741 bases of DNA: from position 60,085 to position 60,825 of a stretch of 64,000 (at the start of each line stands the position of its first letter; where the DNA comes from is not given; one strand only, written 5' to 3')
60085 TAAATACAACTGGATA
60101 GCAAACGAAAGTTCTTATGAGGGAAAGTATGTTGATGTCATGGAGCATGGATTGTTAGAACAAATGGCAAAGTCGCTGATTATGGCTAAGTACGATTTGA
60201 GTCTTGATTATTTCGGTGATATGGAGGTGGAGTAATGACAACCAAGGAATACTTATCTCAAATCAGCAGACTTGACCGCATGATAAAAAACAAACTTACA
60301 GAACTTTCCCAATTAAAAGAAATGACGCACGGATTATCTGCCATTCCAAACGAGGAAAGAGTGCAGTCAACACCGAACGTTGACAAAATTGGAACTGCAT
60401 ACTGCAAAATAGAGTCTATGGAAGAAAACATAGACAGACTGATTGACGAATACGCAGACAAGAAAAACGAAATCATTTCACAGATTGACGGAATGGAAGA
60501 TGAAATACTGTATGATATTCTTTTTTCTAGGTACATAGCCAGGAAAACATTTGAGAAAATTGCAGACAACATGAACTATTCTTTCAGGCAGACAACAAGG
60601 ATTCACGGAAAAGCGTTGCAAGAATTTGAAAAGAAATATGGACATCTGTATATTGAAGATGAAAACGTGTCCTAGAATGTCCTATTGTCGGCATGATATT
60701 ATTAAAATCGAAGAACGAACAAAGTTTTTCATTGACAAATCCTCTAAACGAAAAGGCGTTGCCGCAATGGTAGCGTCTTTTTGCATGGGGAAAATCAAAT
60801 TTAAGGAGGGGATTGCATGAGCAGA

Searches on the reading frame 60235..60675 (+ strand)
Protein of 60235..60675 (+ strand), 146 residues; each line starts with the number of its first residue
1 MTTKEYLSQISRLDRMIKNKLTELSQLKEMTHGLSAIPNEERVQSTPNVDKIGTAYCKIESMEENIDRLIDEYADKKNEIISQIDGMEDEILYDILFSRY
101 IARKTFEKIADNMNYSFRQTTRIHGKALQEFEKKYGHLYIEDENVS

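Call 70: search_protein_families(library=pfam, max_evalue=0.01, proteins=[window:60235-60675:+])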
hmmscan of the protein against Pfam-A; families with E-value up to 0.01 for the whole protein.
window:60235-60675:+ (146 aa): 1 family
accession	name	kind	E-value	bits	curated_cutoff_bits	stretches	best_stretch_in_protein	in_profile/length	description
PF07374.17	DUF1492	-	2.1e-05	25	21.5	1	54-127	22-95/100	Protein of unknown function (DUF1492)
